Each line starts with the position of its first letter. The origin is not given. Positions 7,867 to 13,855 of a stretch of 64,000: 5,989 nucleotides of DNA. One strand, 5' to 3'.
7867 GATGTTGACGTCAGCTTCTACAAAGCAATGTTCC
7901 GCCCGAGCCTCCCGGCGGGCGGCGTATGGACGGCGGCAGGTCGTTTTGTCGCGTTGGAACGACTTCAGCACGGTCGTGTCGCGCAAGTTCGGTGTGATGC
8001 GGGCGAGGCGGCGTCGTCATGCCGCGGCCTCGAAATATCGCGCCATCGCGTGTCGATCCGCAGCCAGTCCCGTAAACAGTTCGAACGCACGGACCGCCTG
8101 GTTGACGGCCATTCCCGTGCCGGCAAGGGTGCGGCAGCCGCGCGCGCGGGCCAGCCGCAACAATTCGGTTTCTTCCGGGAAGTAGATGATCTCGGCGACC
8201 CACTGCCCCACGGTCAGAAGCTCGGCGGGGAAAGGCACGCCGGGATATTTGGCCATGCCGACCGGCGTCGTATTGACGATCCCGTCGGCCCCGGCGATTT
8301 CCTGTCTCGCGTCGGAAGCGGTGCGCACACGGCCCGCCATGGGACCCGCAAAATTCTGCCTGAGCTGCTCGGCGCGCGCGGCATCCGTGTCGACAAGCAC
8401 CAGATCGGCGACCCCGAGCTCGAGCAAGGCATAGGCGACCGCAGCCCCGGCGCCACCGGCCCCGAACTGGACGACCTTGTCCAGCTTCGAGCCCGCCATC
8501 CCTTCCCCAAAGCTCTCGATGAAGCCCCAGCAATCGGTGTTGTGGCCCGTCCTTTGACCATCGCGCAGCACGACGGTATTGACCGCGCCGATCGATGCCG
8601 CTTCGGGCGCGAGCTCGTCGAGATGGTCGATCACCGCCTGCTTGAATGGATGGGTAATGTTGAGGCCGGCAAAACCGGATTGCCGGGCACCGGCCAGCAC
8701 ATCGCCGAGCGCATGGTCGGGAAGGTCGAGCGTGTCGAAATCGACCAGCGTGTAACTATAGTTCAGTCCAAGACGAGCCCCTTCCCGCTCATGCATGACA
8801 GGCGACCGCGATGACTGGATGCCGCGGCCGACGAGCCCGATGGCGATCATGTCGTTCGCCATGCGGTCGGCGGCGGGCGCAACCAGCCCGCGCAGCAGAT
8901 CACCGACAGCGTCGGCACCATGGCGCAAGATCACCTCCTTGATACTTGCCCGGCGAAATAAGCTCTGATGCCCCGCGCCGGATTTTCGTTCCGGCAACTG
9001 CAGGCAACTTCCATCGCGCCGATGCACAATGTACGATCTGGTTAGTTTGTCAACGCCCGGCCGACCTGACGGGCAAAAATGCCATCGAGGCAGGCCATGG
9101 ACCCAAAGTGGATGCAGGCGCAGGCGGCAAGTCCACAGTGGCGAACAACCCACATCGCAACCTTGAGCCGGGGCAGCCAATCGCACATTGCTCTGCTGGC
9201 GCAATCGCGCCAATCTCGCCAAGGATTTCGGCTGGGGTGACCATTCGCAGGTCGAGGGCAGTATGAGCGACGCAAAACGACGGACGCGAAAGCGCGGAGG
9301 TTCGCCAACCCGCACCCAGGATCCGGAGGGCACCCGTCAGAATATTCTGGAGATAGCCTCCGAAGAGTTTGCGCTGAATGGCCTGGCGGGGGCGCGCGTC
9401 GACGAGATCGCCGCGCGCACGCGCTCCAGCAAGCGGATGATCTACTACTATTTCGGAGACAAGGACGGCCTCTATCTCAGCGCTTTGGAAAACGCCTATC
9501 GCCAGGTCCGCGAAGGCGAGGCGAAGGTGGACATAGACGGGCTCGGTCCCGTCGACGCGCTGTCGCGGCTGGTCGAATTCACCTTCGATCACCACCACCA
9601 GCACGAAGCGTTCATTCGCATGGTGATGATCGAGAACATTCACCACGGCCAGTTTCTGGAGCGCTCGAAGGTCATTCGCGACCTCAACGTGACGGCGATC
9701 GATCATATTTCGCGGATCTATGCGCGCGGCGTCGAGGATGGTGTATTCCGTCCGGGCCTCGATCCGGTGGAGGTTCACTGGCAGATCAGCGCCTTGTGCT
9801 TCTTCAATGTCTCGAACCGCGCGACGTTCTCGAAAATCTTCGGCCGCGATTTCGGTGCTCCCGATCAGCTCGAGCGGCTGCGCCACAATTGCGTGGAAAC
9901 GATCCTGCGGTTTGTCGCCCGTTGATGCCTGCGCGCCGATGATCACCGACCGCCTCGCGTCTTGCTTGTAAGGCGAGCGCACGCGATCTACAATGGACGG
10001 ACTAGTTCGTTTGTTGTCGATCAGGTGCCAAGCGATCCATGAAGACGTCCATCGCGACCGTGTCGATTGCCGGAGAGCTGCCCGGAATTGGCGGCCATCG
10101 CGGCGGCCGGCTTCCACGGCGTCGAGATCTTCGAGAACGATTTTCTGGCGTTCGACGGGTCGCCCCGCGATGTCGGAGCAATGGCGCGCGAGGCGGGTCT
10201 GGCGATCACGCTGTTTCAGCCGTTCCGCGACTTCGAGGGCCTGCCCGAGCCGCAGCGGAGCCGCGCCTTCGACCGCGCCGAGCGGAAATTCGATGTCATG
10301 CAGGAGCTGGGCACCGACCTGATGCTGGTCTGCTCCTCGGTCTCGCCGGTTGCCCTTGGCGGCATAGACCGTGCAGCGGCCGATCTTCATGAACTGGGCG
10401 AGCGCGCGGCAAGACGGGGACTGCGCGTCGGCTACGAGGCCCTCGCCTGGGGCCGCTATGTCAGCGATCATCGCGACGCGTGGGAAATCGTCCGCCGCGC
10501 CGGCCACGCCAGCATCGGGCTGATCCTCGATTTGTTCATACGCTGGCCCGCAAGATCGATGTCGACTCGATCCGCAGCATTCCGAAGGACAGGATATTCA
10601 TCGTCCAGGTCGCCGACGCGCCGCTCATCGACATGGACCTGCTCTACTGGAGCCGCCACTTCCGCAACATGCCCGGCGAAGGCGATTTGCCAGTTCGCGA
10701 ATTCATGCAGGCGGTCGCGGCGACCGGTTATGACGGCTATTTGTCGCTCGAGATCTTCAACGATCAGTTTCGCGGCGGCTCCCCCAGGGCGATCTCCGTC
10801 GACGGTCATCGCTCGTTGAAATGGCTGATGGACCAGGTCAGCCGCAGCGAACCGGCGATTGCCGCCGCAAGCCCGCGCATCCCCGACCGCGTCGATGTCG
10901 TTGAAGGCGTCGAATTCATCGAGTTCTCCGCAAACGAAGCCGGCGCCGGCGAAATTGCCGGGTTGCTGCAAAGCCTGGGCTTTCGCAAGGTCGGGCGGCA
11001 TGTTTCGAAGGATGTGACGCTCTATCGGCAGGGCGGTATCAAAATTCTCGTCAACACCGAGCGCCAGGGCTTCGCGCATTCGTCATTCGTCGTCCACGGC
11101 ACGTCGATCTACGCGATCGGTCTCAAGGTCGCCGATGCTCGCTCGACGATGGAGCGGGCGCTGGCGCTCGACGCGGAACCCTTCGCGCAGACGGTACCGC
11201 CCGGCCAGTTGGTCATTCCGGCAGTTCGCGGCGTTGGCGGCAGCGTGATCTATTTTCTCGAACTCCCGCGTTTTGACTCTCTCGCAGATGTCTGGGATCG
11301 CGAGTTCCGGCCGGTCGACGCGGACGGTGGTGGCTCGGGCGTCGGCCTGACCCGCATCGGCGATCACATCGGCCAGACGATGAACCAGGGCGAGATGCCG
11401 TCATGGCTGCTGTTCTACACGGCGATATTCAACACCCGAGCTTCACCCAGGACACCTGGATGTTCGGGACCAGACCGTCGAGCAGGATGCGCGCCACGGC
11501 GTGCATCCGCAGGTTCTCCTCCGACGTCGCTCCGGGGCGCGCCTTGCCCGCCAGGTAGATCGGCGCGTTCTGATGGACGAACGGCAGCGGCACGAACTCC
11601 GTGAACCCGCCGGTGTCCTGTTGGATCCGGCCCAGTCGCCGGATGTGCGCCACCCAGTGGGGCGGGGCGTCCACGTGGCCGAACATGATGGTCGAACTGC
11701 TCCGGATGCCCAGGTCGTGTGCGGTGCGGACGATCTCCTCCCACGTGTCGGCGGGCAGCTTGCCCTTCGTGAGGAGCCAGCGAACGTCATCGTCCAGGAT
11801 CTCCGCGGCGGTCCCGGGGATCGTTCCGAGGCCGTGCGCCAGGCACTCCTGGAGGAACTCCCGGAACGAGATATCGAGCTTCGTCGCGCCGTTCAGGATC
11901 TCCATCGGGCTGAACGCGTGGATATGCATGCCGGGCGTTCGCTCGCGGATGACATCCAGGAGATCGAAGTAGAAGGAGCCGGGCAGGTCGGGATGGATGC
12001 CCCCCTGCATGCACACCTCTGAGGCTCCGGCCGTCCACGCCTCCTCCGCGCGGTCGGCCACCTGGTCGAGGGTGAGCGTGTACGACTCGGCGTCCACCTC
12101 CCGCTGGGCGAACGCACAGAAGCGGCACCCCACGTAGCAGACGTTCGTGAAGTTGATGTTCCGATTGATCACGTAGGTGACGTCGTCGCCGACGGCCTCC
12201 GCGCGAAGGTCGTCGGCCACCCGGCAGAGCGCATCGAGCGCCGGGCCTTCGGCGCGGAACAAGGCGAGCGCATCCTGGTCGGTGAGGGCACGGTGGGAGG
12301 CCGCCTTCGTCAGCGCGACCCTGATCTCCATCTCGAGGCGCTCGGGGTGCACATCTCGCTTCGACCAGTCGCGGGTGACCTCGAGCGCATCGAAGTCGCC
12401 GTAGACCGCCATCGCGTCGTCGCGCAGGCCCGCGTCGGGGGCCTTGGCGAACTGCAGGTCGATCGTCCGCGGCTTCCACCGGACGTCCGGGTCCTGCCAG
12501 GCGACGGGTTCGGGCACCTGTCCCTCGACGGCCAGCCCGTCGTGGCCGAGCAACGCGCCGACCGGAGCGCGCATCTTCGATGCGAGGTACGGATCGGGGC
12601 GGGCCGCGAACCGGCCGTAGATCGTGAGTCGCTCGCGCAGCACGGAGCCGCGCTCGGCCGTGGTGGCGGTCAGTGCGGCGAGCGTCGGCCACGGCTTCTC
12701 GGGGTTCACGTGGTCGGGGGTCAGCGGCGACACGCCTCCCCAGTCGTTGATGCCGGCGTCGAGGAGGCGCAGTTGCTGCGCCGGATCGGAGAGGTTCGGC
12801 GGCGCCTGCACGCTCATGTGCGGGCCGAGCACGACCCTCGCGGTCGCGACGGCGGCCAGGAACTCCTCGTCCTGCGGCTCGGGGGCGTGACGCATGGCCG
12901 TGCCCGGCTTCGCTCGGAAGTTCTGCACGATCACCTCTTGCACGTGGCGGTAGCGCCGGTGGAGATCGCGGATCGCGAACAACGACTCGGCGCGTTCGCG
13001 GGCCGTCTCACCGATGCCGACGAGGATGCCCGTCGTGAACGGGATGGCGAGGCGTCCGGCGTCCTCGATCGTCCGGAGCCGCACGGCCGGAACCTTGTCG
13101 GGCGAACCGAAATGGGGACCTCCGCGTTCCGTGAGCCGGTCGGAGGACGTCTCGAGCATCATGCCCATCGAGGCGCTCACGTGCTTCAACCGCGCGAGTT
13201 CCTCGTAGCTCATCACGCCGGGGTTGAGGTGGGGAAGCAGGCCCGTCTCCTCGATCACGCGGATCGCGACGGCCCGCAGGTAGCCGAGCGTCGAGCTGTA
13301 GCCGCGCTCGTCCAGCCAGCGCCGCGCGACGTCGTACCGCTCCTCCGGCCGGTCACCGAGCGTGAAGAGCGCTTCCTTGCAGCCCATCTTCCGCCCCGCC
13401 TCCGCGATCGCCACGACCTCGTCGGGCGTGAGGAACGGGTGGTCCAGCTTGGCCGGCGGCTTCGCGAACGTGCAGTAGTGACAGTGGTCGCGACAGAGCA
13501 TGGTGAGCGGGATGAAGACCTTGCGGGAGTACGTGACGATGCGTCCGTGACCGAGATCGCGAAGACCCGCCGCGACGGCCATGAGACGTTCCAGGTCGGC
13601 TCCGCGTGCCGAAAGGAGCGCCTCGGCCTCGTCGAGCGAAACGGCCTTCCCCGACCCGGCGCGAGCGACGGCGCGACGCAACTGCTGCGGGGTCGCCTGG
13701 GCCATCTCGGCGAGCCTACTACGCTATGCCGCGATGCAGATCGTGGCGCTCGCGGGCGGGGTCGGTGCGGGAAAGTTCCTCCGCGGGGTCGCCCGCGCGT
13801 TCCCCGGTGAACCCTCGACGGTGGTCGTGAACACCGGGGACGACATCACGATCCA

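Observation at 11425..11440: Abrupt junction of two phylogenetically unrelated segments; both flanking genes truncated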

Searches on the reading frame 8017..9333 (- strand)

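Call 10: search_protein_families(library=pfam, proteins=[window:8017-9333:-])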
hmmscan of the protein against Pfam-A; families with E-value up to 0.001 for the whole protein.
window:8017-9333:- (438 aa): 2 families
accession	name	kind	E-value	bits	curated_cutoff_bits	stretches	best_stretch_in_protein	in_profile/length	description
PF08501.16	Shikimate_dh_N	-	2.8e-23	82.4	27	1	167-254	1-83/83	Shikimate dehydrogenase substrate binding domain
PF18317.6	SDH_C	-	1.1e-08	35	25.8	1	405-431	1-27/31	Shikimate 5'-dehydrogenase C-terminal domain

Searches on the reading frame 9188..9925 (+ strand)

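Call 10: search_protein_families(library=pfam, proteins=[window:9188-9925:+])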
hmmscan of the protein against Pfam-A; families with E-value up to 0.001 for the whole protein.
window:9188-9925:+ (245 aa): 2 families
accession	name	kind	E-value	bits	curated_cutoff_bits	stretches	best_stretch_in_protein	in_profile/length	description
PF17938.6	TetR_C_29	-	4.9e-49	165.9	26.2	1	121-239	1-119/119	Tetracyclin repressor-like, C-terminal domain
PF00440.29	TetR_N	-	6.1e-10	39.2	24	1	53-98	1-46/47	Bacterial regulatory proteins, tetR family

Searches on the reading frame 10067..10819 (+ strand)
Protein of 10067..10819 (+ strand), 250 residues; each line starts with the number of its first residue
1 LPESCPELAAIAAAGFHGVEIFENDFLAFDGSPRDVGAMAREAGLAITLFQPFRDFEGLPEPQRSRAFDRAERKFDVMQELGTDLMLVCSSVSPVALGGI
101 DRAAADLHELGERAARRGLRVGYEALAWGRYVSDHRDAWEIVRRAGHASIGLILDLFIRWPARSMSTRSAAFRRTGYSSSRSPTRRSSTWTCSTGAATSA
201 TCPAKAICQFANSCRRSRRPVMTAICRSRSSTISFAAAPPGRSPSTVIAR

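Call 10: search_protein_families(library=pfam, proteins=[window:10067-10819:+])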
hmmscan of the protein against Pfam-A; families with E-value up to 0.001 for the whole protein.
window:10067-10819:+ (250 aa): 1 family
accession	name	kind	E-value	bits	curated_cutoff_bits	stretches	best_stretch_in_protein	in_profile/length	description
PF01261.30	AP_endonuc_2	-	5.5e-24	85.6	31.1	1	8-157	1-160/249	Xylose isomerase-like TIM barrel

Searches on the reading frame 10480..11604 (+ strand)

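Call 10: search_protein_families(library=pfam, proteins=[window:10480-11604:+])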
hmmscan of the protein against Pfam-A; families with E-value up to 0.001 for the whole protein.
window:10480-11604:+ (374 aa): 2 families
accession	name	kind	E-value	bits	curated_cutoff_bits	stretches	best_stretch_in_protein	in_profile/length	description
PF14696.12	Glyoxalase_5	-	8.2e-33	114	27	1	141-276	7-138/139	Hydroxyphenylpyruvate dioxygenase, HPPD, N-terminal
PF01261.30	AP_endonuc_2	-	7.5e-11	42.6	31.1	1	20-113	161-246/249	Xylose isomerase-like TIM barrel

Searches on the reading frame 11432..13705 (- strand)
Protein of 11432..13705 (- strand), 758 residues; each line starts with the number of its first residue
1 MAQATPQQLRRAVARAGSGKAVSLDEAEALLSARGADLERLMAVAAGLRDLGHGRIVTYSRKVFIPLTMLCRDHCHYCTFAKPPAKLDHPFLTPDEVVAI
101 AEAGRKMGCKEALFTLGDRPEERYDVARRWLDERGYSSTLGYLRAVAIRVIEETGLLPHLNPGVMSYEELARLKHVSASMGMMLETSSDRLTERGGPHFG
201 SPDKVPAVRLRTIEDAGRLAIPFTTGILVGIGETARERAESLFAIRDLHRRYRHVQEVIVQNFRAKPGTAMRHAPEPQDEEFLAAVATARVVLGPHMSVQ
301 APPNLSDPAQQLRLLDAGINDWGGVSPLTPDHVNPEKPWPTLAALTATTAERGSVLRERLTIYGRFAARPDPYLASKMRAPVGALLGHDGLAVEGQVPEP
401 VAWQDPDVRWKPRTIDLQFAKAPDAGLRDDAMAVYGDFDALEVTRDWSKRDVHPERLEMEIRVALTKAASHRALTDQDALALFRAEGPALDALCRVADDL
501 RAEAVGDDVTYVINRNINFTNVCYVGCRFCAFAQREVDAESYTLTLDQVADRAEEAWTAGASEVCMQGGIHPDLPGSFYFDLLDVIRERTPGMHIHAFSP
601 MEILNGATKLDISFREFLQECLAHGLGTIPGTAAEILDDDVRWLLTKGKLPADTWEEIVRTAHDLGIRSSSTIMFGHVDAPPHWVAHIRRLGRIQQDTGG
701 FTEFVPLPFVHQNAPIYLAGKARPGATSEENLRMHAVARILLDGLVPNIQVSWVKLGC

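Call 10: search_protein_families(library=pfam, proteins=[window:11432-13705:-])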
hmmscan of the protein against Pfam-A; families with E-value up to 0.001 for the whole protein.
window:11432-13705:- (758 aa): 2 families
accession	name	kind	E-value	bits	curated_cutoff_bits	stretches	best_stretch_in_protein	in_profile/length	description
PF04055.27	Radical_SAM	-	4.7e-30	105.4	29.5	2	517-678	1-153/166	Radical SAM superfamily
PF19288.4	CofH_C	-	3.5e-07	30.6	27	1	700-757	3-59/125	CofH/MqnC C-terminal region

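Call 25: find_encoding_contigs(protein=window:11432-13705:-, flank=10000, max_places=10)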
Protein window:11432-13705:- (758 aa): no gene with exactly this product is on record in the collection.
